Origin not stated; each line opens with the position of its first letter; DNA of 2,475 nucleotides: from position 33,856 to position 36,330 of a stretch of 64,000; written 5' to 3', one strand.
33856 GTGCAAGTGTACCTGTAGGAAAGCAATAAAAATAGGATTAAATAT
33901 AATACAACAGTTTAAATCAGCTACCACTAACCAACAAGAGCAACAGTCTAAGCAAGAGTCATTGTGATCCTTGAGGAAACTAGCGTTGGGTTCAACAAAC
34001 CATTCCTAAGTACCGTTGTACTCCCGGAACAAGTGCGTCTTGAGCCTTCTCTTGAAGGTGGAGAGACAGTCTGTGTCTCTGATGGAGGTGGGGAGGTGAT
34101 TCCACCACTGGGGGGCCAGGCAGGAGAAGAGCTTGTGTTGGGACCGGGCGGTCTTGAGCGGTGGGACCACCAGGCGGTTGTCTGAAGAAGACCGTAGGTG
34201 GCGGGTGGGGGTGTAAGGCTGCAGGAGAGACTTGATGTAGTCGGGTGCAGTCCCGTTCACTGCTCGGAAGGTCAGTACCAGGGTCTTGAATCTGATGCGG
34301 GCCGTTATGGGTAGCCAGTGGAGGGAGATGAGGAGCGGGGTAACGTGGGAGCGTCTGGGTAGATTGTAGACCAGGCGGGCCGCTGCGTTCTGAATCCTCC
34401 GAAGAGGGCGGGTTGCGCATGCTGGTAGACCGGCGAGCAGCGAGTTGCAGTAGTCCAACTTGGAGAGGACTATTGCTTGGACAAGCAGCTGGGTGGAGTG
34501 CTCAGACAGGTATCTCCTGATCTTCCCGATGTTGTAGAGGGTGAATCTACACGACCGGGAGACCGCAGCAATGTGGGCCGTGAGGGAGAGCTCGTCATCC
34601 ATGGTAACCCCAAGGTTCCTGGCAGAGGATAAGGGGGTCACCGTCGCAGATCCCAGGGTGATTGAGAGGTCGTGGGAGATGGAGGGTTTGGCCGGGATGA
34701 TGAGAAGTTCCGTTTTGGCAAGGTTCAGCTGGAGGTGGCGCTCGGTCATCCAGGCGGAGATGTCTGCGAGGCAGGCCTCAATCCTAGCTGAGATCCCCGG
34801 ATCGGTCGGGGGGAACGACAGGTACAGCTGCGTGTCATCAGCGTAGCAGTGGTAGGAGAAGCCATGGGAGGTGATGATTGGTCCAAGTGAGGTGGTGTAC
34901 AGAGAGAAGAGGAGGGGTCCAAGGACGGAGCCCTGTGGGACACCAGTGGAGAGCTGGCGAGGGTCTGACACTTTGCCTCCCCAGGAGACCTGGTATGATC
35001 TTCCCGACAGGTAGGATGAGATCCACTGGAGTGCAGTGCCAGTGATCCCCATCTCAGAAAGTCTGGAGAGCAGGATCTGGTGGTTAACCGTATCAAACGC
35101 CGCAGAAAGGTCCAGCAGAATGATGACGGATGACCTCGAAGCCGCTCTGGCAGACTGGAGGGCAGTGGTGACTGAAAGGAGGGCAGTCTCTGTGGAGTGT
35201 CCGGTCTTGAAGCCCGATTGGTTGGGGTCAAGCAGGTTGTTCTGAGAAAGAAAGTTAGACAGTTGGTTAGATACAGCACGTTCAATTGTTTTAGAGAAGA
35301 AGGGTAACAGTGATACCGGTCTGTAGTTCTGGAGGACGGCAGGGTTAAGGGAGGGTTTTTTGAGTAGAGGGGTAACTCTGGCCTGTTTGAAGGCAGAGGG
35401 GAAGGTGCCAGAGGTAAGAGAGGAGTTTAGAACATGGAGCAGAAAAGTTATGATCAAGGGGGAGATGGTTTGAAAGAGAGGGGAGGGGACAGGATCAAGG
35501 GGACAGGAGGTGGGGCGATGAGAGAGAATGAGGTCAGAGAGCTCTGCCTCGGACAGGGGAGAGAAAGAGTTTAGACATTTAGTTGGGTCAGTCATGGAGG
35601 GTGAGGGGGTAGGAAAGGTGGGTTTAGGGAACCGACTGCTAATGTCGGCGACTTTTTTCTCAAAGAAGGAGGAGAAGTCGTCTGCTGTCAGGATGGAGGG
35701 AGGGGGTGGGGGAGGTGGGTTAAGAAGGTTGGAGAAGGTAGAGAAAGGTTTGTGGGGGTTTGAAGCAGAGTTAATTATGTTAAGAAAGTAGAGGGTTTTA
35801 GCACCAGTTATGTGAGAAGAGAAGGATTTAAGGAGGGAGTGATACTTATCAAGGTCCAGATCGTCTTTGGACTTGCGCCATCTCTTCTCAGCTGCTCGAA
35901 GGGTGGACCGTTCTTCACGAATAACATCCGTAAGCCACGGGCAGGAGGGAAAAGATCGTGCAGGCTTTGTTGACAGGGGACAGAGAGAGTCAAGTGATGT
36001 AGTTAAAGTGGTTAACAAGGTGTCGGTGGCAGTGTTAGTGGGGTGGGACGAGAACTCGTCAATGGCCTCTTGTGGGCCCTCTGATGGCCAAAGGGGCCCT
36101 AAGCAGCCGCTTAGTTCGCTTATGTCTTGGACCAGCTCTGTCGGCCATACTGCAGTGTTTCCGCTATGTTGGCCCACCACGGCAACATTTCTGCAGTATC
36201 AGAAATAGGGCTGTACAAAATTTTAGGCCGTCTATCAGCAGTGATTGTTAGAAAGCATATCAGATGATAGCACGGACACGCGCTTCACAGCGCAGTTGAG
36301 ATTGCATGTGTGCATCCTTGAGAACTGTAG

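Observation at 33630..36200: Possibly recently active L2-like LINE with a 724-aa uninterrupted RT ORF and a 3' tail shared with SINE-like repeats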

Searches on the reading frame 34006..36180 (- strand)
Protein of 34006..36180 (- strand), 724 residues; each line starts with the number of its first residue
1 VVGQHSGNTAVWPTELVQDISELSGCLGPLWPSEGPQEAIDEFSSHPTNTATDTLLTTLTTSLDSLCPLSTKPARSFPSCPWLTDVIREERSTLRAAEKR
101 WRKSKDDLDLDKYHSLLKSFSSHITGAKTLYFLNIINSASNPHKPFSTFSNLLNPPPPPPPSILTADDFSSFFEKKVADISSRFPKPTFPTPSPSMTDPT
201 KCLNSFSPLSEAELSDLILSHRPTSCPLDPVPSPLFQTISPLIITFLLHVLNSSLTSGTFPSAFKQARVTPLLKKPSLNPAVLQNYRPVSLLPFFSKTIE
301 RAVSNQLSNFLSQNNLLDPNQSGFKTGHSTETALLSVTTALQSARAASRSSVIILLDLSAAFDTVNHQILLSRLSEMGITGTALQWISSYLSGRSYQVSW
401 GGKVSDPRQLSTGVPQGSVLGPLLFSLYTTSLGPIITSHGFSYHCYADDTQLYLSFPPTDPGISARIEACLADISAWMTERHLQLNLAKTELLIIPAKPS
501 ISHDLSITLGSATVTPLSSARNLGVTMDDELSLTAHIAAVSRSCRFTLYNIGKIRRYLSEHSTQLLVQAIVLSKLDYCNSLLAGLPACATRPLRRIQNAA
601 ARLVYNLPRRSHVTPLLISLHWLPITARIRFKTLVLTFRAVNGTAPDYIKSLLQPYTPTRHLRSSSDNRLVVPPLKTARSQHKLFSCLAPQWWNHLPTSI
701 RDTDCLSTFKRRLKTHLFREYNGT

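Call 4: search_protein_families(library=pfam, proteins=[window:34006-36180:-], max_evalue=0.01)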
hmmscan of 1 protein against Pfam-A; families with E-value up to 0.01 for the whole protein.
window:34006-36180:- (724 aa): 1 family
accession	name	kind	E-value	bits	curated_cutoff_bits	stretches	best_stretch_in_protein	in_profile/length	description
PF00078.32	RVT_1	-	1.2e-37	130.1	29.6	1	274-502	2-194/205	Reverse transcriptase (RNA-dependent DNA polymerase)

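Call 9: find_homologous_proteins(query=window:34006-36180:-, max_evalue=1e-20)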
Query window:34006-36180:- (724 aa): 7955 proteins with E <= 1e-20 among 8000 candidates; the best 120 are listed.
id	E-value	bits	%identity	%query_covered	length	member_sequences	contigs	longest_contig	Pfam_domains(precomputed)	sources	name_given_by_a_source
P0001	0.0e+0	1119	95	73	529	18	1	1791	PF00078.33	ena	-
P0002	0.0e+0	1021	59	77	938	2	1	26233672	PF00078.33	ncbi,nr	ncbi:hypothetical protein QTP86_010741 [Hemibagrus guttatus]|nr:hypothetical protein QTP86_010741 [H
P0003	5.5e-295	998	63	78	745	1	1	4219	PF00078.33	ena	-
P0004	1.6e-289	980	65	94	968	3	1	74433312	PF00078.33,PF14529.13,PF03372.30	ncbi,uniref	ncbi:uncharacterized protein [Garra rufa]|uniref:uncharacterized protein n=1 Tax=Garra rufa TaxID=13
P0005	1.8e-284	964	65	94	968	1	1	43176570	PF00078.33,PF14529.13,PF03372.30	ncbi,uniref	ncbi:uncharacterized protein [Garra rufa]|uniref:uncharacterized protein n=1 Tax=Garra rufa TaxID=13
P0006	1.2e-283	961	64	93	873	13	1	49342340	PF00078.33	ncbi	ncbi:hypothetical protein PO909_029949 [Leuciscus waleckii]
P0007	4.2e-282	956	65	94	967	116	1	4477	PF00078.33,PF14529.13,PF03372.30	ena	-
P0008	2.7e-281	953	64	93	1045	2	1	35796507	PF00078.33,PF14529.13,PF03372.30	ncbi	ncbi:hypothetical protein PO909_019679 [Leuciscus waleckii]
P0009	1.0e-280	951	64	94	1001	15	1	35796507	PF00078.33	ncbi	ncbi:hypothetical protein PO909_019771 [Leuciscus waleckii]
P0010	5.4e-278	942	63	94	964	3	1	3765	PF00078.33,PF14529.13,PF03372.30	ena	-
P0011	1.8e-273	927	63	94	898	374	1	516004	PF00078.33,PF14529.13,PF03372.30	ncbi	-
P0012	8.9e-273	925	62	94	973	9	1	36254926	PF00078.33,PF03372.30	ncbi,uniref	ncbi:uncharacterized protein LOC143138640 [Alosa pseudoharengus]|uniref:uncharacterized protein LOC1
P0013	6.4e-270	916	62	94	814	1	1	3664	PF00078.33,PF03372.30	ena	-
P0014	1.4e-269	915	62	93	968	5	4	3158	PF00078.33,PF14529.13,PF03372.30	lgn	-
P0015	7.1e-269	912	61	94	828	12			PF00078.33,PF14529.13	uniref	uniref:Reverse transcriptase domain-containing protein n=2 Tax=Denticeps clupeoides TaxID=299321 Rep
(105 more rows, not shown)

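Call 16: find_encoding_contigs(protein=P0001, flank=5000, max_places=6)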
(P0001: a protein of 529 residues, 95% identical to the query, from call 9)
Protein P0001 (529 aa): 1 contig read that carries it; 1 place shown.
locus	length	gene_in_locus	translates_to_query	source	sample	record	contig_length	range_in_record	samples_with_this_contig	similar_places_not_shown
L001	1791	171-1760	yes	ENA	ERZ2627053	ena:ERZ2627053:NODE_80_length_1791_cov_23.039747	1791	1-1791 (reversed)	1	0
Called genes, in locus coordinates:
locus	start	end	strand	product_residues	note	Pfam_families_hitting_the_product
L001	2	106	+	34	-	?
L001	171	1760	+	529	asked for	PF00078:RVT_1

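Call 34: find_encoding_contigs(protein=P0007, flank=3000, max_places=3)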
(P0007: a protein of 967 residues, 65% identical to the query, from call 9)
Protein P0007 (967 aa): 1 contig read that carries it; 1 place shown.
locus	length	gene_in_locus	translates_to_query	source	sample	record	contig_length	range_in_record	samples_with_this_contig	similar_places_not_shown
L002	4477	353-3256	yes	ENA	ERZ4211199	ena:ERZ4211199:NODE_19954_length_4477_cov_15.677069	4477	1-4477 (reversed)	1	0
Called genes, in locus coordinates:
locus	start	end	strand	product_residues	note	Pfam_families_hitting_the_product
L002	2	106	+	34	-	?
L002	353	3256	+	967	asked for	PF03372:Exo_endo_phos, PF14529:Exo_endo_phos_2 (weak), PF00078:RVT_1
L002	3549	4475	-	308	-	?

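Call 35: find_encoding_contigs(protein=P0004, flank=3000, max_places=2)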
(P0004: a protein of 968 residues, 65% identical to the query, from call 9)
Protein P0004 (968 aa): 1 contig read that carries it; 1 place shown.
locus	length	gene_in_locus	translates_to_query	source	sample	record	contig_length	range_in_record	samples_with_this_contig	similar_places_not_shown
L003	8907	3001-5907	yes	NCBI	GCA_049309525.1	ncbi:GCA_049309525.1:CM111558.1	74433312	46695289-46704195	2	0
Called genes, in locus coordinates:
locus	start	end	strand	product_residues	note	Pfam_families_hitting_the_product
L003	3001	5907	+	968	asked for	PF03372:Exo_endo_phos, PF14529:Exo_endo_phos_2 (weak), PF00078:RVT_1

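Call 44: find_related_loci(query=window:34009-36066:-, collection=metagenome_contigs, flank=4000)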
Query window:34009-36066:- (686 aa) in metagenome_contigs; peptide patterns used: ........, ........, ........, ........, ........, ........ (x = any residue, [..] = any of these).
512 stretches matched a pattern; 345 encode a relative of the query (tblastn E <= 1e-3); the best 80 are kept; 80 distinct loci.
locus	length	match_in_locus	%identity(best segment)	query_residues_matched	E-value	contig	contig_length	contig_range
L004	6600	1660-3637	63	29-685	0e+0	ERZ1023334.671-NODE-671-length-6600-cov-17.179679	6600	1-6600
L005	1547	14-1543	60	11-517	0e+0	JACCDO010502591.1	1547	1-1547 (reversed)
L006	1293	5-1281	68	258-683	0e+0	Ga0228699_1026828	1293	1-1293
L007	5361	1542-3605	40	11-684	2e-161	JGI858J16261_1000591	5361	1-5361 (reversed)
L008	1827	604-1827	63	3-412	2e-168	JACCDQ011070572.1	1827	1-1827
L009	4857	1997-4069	39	10-680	1e-157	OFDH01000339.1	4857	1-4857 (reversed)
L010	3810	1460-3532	39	10-680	3e-160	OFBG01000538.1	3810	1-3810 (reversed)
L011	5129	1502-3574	39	10-680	8e-157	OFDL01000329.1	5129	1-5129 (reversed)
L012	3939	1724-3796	39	10-680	6e-159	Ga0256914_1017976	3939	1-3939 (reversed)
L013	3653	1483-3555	38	10-680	2e-159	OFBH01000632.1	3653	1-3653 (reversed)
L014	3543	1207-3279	38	10-680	2e-159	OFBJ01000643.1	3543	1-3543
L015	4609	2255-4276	40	19-680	5e-151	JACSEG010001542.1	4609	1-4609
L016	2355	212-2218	40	21-680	5e-156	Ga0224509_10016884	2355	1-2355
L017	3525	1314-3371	37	14-682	3e-148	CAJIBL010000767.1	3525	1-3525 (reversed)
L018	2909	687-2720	37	19-684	3e-149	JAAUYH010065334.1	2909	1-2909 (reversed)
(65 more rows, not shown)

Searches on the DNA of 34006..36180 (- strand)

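Call 36: search_rna_families(sources=[L001, L002, L003], threshold=evalue, max_evalue=0.01)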
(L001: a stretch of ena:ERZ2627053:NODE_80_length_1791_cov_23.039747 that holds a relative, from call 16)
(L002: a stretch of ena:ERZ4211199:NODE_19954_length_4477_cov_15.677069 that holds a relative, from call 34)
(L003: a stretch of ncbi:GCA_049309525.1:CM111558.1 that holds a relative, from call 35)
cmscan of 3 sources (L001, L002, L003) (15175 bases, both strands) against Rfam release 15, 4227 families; matches with E-value up to 0.01: 2.
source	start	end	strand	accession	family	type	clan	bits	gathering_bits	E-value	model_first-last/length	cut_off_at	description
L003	6047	6100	+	RF00436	UnaL2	Cis-reg;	-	66.8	55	8.7e-12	1-54/54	no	UnaL2 LINE 3' element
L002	3405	3458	+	RF00436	UnaL2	Cis-reg;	-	63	55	8.2e-11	1-54/54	no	UnaL2 LINE 3' element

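Call 46: search_rna_families(sources=[L004, L005, L006, L008, L047, L050, L080, L007, L009, L015, L016, L017, L019, L020, L031, L029, L033, L044, L060, L077], threshold=evalue, max_evalue=0.001)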
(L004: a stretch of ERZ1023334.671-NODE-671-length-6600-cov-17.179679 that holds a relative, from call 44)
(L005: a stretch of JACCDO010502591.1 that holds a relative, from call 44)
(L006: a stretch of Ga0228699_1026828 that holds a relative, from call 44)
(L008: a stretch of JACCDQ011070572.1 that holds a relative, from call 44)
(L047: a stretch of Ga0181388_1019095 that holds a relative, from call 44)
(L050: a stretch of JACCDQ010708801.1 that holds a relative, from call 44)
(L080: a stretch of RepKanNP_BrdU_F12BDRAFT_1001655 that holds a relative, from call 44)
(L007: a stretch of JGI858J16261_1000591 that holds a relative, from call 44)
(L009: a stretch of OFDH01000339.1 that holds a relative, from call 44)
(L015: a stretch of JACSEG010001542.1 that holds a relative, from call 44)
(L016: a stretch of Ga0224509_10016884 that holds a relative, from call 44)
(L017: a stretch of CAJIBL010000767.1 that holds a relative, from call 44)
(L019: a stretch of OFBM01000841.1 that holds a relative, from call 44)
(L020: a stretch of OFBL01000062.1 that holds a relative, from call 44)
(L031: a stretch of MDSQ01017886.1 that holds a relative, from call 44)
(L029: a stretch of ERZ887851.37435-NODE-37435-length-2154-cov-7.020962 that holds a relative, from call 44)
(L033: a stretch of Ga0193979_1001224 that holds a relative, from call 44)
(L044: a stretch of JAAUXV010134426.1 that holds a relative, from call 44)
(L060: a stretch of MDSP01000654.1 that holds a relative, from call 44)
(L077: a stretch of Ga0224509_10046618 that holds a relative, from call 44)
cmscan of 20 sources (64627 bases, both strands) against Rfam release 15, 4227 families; matches with E-value up to 0.001: 2.
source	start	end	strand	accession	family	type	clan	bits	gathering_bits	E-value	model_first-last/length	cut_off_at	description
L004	3729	3782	+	RF00436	UnaL2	Cis-reg;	-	73.3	55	7.7e-13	1-54/54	no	UnaL2 LINE 3' element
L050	1307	1360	+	RF00436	UnaL2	Cis-reg;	-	58.3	55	6e-09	1-54/54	no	UnaL2 LINE 3' element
